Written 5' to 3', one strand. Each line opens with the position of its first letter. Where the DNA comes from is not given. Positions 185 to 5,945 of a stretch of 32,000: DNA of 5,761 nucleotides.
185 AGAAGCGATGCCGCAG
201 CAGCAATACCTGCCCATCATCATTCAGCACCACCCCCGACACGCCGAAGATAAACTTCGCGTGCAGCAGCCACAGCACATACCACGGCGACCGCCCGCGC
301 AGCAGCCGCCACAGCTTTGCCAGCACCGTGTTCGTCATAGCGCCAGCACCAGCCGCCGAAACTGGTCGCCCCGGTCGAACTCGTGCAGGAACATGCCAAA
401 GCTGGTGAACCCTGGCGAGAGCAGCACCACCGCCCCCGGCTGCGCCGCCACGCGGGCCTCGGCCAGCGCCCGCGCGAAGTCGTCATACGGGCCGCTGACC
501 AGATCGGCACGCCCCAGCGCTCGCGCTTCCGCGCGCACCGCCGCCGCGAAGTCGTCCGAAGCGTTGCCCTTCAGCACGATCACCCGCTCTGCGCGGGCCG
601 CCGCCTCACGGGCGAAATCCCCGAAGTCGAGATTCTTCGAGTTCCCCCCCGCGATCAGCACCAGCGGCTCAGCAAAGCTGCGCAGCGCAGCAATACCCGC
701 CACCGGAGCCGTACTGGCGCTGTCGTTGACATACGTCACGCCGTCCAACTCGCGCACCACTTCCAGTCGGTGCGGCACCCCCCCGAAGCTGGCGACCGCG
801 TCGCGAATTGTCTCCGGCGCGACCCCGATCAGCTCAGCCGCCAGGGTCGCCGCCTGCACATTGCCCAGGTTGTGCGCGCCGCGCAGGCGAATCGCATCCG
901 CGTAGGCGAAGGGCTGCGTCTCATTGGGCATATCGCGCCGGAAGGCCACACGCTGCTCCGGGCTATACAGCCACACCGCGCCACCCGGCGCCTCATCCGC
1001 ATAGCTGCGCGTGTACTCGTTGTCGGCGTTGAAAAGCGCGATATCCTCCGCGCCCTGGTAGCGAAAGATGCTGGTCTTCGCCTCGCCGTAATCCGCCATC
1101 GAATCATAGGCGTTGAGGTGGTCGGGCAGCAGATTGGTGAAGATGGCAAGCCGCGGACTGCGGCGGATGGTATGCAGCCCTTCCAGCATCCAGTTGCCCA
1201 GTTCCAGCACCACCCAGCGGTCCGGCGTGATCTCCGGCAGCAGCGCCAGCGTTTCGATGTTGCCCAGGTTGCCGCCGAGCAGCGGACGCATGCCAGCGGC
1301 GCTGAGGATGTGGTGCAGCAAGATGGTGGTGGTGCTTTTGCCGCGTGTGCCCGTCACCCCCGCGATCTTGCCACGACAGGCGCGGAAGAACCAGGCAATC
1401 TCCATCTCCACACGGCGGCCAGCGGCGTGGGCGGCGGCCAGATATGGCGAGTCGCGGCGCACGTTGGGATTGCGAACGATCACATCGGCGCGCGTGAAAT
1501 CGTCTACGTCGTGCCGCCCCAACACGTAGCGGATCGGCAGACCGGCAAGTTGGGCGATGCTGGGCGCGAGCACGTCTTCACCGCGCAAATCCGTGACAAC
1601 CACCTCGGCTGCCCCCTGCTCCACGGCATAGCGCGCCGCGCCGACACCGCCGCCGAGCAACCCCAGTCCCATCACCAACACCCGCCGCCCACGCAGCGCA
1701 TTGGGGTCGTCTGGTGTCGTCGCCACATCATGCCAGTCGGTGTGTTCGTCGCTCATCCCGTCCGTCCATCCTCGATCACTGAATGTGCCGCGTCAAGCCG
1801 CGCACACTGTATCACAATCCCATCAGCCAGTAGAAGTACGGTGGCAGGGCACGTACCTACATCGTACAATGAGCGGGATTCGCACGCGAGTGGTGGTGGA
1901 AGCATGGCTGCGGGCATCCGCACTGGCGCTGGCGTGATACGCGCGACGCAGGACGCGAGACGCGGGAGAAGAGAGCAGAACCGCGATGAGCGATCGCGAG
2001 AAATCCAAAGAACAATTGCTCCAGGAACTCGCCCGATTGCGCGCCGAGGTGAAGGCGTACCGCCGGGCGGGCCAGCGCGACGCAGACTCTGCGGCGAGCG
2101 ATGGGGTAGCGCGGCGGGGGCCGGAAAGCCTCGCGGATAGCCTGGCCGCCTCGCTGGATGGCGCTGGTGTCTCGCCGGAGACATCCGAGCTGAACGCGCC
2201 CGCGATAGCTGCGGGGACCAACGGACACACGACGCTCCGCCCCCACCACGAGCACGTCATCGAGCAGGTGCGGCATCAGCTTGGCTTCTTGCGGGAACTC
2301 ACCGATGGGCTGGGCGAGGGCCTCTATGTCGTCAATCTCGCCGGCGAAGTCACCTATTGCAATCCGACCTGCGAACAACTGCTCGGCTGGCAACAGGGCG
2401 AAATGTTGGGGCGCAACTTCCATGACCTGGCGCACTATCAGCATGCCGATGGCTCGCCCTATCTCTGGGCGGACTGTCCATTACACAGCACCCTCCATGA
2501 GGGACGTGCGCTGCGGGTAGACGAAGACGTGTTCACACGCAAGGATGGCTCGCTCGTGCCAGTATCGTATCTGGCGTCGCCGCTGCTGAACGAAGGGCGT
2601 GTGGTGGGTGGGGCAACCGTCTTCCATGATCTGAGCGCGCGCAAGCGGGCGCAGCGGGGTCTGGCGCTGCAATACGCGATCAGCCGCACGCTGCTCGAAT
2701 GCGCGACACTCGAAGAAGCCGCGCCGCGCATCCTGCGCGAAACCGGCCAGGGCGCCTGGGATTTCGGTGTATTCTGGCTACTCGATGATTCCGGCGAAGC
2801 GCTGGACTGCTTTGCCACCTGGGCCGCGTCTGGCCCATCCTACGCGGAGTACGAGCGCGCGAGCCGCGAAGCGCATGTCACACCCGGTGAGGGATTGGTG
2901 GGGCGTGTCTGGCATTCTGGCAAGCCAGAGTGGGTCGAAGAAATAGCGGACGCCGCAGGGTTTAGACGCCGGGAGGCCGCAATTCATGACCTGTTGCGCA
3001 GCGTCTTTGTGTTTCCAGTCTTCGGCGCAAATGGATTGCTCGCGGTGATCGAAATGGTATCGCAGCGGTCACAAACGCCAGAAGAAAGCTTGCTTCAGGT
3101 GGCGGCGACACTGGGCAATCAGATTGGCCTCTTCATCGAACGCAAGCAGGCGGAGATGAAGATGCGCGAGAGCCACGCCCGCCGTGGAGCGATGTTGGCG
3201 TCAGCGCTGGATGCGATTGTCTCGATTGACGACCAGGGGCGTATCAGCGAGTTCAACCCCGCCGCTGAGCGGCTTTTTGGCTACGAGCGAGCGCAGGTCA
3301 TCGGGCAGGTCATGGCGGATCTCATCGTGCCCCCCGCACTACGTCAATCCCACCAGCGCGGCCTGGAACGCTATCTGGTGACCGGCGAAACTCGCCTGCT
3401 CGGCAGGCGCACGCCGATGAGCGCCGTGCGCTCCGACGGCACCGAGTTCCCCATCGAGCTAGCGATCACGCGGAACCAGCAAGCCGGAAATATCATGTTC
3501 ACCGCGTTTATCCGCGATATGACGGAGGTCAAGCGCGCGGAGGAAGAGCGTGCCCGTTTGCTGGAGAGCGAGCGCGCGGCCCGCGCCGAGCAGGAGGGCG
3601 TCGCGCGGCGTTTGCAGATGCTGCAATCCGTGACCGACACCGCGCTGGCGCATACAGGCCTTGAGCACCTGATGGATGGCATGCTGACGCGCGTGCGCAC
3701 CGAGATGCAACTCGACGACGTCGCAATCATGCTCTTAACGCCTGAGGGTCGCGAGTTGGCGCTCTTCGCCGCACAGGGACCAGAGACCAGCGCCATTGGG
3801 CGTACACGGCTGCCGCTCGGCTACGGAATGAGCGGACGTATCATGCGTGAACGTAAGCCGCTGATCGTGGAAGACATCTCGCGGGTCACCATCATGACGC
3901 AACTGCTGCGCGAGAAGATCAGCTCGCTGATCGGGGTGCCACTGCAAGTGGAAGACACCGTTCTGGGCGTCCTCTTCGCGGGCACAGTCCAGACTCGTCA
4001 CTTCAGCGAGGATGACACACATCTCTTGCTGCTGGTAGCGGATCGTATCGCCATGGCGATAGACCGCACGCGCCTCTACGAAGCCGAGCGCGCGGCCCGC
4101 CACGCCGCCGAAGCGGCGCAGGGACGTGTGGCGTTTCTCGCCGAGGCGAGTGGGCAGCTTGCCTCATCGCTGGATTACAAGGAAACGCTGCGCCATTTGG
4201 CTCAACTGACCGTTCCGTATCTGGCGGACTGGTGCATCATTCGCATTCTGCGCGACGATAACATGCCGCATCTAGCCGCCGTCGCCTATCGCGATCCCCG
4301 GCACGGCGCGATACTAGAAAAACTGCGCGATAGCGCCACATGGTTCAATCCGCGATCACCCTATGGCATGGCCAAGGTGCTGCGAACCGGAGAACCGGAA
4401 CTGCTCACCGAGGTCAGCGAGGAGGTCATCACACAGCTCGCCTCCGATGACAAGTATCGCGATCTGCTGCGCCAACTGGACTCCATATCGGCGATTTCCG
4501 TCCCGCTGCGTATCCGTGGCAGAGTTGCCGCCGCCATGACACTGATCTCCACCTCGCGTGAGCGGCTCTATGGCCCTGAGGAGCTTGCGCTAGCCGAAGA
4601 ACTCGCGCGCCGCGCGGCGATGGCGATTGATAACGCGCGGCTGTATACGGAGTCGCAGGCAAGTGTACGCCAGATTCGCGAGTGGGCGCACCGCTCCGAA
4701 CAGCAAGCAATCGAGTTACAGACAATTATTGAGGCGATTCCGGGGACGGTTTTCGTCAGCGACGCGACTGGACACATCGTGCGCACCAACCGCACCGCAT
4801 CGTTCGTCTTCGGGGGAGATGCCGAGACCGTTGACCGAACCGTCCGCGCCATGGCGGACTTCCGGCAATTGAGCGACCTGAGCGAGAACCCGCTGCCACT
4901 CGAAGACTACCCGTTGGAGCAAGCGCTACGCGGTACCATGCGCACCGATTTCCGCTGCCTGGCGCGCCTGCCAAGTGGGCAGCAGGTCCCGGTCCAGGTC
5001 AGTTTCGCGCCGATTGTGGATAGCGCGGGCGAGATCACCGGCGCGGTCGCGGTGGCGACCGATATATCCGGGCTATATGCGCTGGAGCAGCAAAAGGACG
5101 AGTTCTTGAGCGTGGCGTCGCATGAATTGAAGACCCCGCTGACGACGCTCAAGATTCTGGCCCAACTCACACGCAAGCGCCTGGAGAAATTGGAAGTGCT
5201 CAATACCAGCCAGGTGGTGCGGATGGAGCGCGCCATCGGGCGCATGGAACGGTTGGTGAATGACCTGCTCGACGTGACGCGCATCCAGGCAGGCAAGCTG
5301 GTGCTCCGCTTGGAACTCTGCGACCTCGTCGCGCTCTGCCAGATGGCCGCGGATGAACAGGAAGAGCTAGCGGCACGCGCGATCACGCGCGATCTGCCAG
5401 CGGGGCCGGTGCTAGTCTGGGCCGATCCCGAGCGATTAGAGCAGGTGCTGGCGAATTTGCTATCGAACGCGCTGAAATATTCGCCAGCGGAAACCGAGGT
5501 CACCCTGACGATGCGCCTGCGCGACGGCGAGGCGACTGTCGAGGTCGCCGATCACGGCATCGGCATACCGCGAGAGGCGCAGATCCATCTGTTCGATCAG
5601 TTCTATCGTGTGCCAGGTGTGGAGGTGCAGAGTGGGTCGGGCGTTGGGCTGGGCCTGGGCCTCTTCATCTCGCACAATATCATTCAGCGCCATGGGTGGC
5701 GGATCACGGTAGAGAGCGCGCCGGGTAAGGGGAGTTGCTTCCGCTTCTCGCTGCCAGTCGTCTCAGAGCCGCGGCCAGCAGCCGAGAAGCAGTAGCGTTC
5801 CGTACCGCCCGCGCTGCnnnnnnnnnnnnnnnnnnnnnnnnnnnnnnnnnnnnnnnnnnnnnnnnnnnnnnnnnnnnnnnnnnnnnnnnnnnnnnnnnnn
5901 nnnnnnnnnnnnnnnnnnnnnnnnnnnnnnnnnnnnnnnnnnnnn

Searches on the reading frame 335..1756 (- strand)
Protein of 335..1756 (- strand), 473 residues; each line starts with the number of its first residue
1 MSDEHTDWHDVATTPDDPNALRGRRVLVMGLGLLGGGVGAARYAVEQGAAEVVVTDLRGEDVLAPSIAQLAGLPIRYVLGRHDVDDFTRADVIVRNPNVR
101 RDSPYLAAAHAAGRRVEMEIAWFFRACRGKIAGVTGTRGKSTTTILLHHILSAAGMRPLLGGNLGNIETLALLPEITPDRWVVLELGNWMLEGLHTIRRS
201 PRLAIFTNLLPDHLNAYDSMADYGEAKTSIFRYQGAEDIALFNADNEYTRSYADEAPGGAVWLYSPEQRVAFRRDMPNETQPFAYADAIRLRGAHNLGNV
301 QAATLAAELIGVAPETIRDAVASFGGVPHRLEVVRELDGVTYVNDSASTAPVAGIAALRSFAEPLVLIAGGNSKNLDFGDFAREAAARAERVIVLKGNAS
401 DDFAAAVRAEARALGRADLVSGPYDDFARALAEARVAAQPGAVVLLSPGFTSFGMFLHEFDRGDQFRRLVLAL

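Call 59: search_protein_families(library=pfam, proteins=[window:335-1756:-], max_evalue=0.001)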
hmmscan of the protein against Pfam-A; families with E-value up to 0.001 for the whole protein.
window:335-1756:- (473 aa): 3 families
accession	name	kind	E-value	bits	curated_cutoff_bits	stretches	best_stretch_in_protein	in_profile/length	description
PF08245.18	Mur_ligase_M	-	1.2e-22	81.3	24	1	134-307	1-200/200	Mur ligase middle domain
PF02875.26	Mur_ligase_C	-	2.8e-11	44.8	28.4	1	329-448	1-125/127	Mur ligase, glutamate ligase domain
PF21799.2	MurD-like_N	-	1.4e-07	32.1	27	1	25-116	2-86/88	Mur ligase MurD-like, N-terminal domain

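Call 70: find_encoding_contigs(protein=window:335-1756:-, flank=10000, max_places=2)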
Protein window:335-1756:- (473 aa): 2 contigs read that carry it; 2 places shown.
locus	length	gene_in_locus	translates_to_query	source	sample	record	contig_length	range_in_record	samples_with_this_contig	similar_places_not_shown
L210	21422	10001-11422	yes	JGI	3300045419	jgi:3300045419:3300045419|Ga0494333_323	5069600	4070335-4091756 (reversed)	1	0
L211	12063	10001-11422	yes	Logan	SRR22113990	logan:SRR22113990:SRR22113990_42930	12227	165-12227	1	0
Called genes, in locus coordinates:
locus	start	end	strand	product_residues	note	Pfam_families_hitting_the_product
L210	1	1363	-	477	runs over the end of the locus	PF10009:DUF2252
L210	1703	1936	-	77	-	-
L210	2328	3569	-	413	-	PF13088:BNR_2 (faint), PF25852:DUF6242_C (faint), PF02012:BNR (faint), PF15902:Sortilin-Vps10 (weak)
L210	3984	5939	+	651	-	PF00270:DEAD, PF04851:ResIII (weak), PF00271:Helicase_C, PF25399:DeaD_dimer, PF03880:DbpA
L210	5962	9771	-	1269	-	PF00989:PAS, PF08448:PAS_4, PF13426:PAS_9, PF13185:GAF_2, PF00989:PAS, PF08448:PAS_4, PF13426:PAS_9, PF13185:GAF_2, +10 more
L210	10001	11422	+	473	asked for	PF21799:MurD-like_N (weak), PF08245:Mur_ligase_M, PF02875:Mur_ligase_C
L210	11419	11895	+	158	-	PF00293:NUDIX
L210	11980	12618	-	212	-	-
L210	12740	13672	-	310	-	-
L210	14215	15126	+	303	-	PF02567:PhzC-PhzF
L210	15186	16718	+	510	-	PF01225:Mur_ligase, PF08245:Mur_ligase_M, PF02875:Mur_ligase_C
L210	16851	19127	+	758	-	PF00953:Glycos_transf_4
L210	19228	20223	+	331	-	-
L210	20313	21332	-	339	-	PF09084:NMT1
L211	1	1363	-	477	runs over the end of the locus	PF10009:DUF2252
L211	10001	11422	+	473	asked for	PF21799:MurD-like_N (weak), PF08245:Mur_ligase_M, PF02875:Mur_ligase_C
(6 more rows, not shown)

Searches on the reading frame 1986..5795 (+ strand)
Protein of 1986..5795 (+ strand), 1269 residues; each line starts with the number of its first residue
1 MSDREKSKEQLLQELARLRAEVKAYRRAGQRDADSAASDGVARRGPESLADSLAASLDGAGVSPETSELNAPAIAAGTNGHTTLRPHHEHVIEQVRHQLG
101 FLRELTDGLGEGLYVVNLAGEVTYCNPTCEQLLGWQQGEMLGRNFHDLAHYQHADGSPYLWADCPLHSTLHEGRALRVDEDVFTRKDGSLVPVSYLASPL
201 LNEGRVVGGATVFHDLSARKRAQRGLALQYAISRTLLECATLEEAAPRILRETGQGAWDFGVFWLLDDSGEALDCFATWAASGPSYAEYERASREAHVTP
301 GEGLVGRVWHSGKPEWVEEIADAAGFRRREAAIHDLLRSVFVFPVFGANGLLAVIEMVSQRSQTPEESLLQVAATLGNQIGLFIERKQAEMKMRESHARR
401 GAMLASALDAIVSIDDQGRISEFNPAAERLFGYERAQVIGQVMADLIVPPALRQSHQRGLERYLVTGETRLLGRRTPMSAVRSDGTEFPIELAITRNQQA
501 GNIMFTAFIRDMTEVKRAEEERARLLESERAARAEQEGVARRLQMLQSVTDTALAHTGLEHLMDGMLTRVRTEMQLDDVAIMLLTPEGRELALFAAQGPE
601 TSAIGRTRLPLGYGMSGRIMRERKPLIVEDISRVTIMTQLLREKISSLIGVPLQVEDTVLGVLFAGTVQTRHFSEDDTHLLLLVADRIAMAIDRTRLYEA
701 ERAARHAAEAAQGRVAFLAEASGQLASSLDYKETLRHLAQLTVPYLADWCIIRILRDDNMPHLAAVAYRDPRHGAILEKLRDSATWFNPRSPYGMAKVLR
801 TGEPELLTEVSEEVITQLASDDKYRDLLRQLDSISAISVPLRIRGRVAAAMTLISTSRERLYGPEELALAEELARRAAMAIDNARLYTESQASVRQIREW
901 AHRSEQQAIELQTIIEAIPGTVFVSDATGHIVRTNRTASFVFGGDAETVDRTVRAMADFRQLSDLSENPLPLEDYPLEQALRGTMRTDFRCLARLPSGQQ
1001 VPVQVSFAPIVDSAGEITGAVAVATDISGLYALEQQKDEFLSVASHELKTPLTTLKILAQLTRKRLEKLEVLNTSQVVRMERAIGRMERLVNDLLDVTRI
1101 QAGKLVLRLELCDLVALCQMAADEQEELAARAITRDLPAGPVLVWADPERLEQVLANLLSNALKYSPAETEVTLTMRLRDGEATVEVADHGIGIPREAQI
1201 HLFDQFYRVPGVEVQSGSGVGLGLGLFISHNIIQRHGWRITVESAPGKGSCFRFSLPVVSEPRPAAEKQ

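Call 12: search_protein_families(library=pfam, proteins=[window:1986-5795:+])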
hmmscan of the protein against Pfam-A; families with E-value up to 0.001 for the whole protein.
window:1986-5795:+ (1269 aa): 12 families
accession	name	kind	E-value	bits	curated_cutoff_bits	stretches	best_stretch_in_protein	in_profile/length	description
PF13185.12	GAF_2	-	1.4e-46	158.5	28.6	3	240-385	2-136/136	GAF domain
PF00989.32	PAS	-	2.7e-37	127.6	22.6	3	402-512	5-113/113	PAS fold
PF01590.32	GAF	-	2.3e-36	125.7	22.4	2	559-692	2-133/133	GAF domain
PF13426.13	PAS_9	-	1.4e-34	118.9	27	2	409-514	2-103/103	PAS domain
PF02518.31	HATPase_c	-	1e-28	100.4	26.4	1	1147-1258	2-109/111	Histidine kinase-, DNA gyrase B-, and HSP90-like ATPase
PF08448.16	PAS_4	-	4.1e-26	91.8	23.1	3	408-517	5-110/110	PAS fold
PF13492.12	GAF_3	-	3.2e-21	76.5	27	2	559-694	2-129/129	GAF domain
PF13188.13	PAS_8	-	1.2e-16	60.3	21.8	2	403-444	6-44/65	PAS domain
PF00512.31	HisKA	-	2.3e-14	53.6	26.9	1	1036-1103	1-66/66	His Kinase A (phospho-acceptor) domain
PF24820.1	Diguanyl_cycl_sensor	-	1.9e-09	37.9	28.1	0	409-499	7-98/109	Diguanylate cyclase-like sensor domain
PF08447.18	PAS_3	-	1.1e-06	29.3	25.6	0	123-206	2-82/89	PAS fold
PF13596.12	PAS_10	-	0.00061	20.8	22.1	0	403-455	4-54/106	PAS domain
